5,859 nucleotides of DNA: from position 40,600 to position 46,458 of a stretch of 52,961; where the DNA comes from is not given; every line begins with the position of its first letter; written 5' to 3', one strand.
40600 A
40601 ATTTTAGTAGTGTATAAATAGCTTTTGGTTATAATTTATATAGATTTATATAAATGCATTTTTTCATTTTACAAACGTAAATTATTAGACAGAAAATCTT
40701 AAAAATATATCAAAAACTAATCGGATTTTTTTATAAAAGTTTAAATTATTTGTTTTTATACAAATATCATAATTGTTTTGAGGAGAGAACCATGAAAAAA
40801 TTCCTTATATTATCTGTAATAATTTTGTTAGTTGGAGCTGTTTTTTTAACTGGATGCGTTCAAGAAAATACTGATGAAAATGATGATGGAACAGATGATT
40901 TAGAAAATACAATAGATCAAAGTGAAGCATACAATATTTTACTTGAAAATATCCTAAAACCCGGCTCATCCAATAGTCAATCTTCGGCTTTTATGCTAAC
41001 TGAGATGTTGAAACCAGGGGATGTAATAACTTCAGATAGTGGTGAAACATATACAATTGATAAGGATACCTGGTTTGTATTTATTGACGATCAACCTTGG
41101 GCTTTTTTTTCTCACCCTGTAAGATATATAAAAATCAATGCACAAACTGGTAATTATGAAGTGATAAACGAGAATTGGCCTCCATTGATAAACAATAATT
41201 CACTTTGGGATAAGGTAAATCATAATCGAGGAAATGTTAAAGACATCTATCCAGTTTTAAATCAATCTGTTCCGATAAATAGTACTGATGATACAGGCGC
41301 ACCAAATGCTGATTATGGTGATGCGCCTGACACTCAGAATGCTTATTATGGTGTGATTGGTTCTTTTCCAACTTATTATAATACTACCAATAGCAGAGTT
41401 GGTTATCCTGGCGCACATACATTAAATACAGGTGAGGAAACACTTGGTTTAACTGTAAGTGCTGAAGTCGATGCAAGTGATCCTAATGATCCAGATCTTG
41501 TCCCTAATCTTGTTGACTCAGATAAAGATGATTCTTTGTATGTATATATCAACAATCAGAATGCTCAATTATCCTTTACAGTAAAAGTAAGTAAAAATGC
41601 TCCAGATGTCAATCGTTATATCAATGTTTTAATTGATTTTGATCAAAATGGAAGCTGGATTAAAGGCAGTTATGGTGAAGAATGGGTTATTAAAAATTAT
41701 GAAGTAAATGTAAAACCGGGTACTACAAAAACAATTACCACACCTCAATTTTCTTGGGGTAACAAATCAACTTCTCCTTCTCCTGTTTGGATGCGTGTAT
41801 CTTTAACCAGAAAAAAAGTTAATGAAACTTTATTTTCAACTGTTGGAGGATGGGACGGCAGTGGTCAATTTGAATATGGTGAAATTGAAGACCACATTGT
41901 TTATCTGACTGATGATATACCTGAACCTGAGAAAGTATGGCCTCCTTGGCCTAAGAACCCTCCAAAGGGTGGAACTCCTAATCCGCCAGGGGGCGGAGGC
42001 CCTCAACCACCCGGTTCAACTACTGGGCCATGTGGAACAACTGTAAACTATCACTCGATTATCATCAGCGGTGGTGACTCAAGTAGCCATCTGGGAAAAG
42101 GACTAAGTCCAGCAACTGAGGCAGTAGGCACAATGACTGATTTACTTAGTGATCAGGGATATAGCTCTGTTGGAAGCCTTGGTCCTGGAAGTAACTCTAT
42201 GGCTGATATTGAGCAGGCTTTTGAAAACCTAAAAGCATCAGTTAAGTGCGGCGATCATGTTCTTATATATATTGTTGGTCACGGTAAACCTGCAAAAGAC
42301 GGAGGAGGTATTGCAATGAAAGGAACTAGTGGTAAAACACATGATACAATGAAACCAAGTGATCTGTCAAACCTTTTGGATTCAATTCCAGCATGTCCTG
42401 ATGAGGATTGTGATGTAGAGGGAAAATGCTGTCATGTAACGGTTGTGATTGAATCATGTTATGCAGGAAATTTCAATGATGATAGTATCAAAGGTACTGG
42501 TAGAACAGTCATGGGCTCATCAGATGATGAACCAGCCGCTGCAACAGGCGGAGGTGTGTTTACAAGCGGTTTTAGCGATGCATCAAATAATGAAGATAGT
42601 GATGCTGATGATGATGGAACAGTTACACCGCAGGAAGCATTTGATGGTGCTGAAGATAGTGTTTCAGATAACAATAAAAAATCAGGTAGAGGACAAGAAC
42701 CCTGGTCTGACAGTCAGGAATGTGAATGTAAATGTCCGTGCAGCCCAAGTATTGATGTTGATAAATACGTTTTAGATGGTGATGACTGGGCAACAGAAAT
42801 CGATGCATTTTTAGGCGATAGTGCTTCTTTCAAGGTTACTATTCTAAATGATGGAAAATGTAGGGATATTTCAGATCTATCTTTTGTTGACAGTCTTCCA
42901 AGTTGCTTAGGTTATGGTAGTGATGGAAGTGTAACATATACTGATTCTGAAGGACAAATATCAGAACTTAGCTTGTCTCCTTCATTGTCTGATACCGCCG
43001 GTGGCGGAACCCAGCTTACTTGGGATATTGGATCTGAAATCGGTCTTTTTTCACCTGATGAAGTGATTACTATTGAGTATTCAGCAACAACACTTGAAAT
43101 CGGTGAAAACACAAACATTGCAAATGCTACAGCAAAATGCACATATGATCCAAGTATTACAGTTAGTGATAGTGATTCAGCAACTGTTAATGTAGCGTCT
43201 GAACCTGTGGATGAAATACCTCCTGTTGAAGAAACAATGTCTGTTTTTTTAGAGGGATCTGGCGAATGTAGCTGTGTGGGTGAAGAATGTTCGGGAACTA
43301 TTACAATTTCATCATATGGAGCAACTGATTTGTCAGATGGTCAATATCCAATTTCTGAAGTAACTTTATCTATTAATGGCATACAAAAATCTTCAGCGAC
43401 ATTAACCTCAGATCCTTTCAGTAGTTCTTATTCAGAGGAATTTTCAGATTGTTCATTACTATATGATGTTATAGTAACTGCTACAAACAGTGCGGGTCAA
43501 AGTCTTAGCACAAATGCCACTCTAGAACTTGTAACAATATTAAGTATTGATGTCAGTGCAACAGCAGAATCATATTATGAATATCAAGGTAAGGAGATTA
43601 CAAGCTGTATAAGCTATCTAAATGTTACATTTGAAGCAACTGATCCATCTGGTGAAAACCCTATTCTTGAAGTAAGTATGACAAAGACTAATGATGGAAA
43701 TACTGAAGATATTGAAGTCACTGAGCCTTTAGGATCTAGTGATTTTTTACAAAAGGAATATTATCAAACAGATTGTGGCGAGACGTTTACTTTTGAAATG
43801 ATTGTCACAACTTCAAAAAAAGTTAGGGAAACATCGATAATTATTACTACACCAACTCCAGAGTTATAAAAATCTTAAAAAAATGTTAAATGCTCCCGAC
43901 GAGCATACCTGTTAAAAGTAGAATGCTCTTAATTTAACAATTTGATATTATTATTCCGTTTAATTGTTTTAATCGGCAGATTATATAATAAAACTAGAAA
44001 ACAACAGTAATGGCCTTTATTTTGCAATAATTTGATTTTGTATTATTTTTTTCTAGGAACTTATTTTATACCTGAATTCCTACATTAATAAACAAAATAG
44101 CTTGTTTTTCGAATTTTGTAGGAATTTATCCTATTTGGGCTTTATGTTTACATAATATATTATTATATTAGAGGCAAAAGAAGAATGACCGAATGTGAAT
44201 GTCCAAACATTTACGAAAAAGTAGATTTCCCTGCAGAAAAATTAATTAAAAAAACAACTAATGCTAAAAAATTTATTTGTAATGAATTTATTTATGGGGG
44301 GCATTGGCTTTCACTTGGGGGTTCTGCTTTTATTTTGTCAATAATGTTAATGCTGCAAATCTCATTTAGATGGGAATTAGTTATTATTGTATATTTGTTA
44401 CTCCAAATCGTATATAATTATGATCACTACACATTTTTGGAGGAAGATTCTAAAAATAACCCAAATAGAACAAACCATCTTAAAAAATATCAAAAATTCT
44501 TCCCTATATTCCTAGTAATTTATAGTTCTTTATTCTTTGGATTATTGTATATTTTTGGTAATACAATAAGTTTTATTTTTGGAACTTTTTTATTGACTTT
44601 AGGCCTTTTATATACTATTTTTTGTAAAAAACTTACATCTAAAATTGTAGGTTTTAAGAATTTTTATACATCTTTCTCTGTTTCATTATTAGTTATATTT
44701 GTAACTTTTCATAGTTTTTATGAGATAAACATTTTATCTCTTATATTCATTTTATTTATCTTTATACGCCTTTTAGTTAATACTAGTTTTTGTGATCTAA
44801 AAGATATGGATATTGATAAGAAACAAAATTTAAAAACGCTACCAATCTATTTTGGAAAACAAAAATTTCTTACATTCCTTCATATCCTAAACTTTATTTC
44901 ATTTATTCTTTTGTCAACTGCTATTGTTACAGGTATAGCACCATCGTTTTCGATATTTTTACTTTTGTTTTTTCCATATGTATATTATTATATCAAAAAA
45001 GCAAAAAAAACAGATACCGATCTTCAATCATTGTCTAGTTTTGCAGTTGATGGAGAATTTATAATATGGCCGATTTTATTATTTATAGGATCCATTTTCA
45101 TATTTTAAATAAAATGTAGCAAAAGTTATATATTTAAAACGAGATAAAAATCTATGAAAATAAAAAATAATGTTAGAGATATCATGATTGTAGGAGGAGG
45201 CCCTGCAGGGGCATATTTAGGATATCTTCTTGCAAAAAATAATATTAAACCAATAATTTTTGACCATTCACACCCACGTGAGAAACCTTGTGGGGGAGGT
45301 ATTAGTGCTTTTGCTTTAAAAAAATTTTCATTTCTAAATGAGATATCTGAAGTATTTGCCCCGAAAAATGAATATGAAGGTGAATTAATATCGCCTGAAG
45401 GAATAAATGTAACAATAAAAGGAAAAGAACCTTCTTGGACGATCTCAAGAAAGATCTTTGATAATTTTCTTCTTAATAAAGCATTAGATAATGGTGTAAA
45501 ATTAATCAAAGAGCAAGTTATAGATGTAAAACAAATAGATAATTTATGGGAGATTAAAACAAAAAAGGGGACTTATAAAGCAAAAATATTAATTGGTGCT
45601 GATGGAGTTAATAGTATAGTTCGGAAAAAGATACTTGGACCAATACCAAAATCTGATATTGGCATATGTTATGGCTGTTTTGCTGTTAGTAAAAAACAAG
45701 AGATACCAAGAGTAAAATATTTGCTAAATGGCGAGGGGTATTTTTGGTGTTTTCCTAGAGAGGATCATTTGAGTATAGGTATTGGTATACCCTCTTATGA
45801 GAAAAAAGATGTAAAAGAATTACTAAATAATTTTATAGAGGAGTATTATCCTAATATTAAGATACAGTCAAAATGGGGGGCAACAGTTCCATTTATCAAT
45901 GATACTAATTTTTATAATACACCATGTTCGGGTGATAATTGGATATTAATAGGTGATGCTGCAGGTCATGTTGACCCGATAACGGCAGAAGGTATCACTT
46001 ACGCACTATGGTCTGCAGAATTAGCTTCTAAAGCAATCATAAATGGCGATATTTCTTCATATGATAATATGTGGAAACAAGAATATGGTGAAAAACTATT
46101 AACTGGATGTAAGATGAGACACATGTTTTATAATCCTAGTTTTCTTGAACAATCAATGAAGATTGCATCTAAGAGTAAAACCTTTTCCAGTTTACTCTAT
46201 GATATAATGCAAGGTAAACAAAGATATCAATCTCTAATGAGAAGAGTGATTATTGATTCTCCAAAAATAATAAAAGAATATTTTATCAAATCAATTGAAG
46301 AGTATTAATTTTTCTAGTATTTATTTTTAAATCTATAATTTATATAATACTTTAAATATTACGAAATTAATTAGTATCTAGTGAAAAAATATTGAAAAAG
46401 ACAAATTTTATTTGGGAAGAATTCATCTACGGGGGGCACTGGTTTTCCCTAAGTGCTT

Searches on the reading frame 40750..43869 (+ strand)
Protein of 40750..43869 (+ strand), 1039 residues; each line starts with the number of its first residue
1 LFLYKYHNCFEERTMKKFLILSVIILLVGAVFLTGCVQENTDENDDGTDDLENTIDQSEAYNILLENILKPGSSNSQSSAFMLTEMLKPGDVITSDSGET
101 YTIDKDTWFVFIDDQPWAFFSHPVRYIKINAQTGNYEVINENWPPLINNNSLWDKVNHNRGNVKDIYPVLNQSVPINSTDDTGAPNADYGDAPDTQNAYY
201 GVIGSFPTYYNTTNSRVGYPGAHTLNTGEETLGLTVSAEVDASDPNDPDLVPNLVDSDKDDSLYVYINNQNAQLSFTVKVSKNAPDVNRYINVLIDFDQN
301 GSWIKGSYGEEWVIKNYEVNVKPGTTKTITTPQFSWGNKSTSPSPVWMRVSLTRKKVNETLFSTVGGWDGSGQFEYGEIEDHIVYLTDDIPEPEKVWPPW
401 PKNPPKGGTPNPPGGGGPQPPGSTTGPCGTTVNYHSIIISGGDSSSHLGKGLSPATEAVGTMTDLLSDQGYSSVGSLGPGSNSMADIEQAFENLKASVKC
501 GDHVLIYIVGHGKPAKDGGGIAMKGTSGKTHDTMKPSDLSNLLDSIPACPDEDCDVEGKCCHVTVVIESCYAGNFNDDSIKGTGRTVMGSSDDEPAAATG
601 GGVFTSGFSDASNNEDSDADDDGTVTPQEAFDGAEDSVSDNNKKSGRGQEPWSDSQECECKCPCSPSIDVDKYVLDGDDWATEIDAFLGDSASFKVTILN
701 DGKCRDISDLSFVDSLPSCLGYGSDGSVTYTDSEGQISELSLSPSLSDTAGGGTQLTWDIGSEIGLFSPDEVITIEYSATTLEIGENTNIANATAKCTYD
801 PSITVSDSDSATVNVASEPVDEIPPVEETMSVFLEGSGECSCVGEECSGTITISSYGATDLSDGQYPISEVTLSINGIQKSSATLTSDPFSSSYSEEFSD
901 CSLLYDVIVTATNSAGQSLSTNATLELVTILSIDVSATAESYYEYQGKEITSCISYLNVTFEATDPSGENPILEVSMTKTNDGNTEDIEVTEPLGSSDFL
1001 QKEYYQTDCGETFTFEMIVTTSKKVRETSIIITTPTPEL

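Call 4: search_protein_families(library=pfam, proteins=[window:40750-43869:+], max_evalue=0.1)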
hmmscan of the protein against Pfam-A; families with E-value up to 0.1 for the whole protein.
window:40750-43869:+ (1039 aa): 3 families
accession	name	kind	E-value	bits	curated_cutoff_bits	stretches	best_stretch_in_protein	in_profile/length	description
PF20009.4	GEVED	-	1.4e-07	32.6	24.4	1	290-384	1-77/78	GEVED domain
PF03032.20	FSAP_sig_propep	-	0.04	14.4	27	1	14-59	2-43/46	Frog skin active peptide family signal and propeptide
PF01650.23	Peptidase_C13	-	0.07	13.1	22.8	0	501-645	108-241/258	Peptidase C13 family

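Call 5: search_protein_families(library=ncbifam, proteins=[window:40750-43869:+], max_evalue=0.1)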
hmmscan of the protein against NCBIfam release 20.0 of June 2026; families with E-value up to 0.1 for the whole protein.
window:40750-43869:+ (1039 aa): 5 families
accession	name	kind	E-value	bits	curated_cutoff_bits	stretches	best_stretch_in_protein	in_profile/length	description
TIGR04226.1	RrgB_K2N_iso_D2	domain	0.00033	21.5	30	1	669-792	4-119/123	isopeptide-forming domain-containing fimbrial protein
NF047832.1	caspase_w_EACC1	subfamily_domain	0.006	16.1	140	1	482-611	53-183/211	caspase, EACC1-associated type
NF002780.0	PRK02898.1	equivalog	0.0094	15.8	84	1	14-83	4-74/104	energy-coupling factor ABC transporter substrate-binding protein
NF058647.1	lipo_LytA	equivalog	0.063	13.5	110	0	15-52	1-34/107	acidic lipoprotein LytA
NF041428.1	TrsH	subfamily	0.075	13.1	150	0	15-77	1-58/149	TrsH/TraH family protein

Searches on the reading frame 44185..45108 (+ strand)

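Call 4: search_protein_families(library=pfam, proteins=[window:44185-45108:+], max_evalue=0.1)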
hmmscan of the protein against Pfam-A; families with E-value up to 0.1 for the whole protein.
window:44185-45108:+ (307 aa): 1 family
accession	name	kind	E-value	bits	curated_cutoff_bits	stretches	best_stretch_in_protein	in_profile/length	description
PF01040.23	UbiA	-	2.5e-12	47.1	34.2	1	108-281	71-242/250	UbiA prenyltransferase family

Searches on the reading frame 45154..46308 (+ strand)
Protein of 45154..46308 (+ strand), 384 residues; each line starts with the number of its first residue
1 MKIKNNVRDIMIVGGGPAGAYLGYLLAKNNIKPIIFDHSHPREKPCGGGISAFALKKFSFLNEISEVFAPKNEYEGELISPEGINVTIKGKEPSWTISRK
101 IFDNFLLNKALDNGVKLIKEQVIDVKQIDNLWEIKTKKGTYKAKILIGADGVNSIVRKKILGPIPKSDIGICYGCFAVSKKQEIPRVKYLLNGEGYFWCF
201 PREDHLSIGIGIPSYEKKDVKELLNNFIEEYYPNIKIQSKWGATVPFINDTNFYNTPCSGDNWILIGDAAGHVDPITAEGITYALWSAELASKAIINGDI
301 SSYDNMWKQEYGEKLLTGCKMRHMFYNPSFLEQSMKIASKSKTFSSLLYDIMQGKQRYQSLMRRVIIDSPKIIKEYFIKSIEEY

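Call 67: search_protein_families(library=pfam, proteins=[window:45154-46308:+], max_evalue=0.0001)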
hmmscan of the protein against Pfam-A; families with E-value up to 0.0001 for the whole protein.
window:45154-46308:+ (384 aa): 5 families
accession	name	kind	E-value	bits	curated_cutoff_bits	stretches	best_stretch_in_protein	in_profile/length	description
PF01494.25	FAD_binding_3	-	1.5e-09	38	22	0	139-282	146-305/349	FAD binding domain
PF22578.2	GGR_cat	-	7.9e-08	32.5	27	1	171-236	4-76/88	Geranylgeranyl reductase catalytic domain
PF01266.30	DAO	-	2.8e-07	30.9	27.9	0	99-290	148-349/353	FAD dependent oxidoreductase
PF04820.20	Trp_halogenase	-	4.6e-06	26.2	21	0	85-288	143-347/458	Tryptophan halogenase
PF13738.12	Pyr_redox_3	-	5e-06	26.4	30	0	119-152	101-134/305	Pyridine nucleotide-disulphide oxidoreductase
